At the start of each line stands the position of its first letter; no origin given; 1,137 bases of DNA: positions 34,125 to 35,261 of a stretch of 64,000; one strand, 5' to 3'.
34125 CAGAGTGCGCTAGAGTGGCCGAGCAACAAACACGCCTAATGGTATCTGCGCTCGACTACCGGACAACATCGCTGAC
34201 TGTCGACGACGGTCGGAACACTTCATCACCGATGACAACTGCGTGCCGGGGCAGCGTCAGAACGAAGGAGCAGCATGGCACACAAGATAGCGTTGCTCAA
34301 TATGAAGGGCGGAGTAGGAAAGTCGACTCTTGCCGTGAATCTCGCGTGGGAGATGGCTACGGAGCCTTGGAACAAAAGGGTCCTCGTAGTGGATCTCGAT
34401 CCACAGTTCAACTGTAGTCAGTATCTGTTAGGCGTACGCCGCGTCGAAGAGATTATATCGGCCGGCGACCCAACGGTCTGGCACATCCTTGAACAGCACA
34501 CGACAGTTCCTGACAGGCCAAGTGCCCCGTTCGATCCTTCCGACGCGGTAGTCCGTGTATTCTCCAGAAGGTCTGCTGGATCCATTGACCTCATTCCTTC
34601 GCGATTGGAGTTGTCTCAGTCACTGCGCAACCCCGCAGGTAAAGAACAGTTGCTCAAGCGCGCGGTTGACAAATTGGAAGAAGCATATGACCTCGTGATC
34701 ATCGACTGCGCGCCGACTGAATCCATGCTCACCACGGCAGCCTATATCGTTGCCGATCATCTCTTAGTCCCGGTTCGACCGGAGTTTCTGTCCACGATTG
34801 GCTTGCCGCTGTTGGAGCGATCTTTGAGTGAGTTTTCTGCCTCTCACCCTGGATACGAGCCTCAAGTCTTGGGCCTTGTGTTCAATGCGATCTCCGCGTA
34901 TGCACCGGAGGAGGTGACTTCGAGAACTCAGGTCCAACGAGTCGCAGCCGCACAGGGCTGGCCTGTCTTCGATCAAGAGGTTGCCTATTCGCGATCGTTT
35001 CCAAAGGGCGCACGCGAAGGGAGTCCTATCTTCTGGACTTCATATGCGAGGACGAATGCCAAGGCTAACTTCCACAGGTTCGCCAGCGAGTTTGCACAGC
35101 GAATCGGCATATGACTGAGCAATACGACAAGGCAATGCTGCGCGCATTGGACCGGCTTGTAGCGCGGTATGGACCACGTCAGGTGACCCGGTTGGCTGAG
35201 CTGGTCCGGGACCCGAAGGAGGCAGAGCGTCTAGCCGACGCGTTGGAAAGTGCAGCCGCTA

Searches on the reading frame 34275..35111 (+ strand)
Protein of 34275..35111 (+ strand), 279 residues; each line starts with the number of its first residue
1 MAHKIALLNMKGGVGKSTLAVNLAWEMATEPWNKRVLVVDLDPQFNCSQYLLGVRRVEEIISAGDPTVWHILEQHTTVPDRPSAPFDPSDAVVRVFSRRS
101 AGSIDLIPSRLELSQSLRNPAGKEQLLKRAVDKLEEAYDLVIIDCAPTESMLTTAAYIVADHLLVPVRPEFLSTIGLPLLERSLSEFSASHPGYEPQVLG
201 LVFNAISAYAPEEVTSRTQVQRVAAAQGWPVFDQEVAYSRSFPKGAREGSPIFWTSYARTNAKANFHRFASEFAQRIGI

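Call 10: search_protein_families(library=pfam, proteins=[window:34275-35111:+], max_evalue=0.001)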
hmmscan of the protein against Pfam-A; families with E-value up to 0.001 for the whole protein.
window:34275-35111:+ (279 aa): 8 families
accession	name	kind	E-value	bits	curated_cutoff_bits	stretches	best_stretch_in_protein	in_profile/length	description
PF13614.12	AAA_31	-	2e-33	116.2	27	1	4-187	3-167/177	AAA domain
PF01656.29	CbiA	-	1.5e-14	54.5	25.4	1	5-252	1-125/125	CobQ/CobB/MinD/ParA nucleotide binding domain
PF09140.17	MipZ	-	5.3e-10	39.5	20.7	1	121-172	83-134/262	ATPase MipZ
PF02374.21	ArsA_ATPase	-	1.6e-07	31.3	24.3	1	4-48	2-44/305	Anion-transporting ATPase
PF06564.18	CBP_BcsQ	-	1.9e-07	31.3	21.3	0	4-44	3-41/234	Cellulose biosynthesis protein BcsQ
PF10609.15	ParA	-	2.9e-07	30.6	27.1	1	2-42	3-41/246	NUBPL iron-transfer P-loop NTPase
PF00142.24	Fer4_NifH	-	0.00014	21.9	25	1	10-62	7-57/271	4Fe-4S iron sulfur cluster binding proteins, NifH/frxC family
PF13481.12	AAA_25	-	0.00018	21.6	27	0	3-41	33-80/195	AAA domain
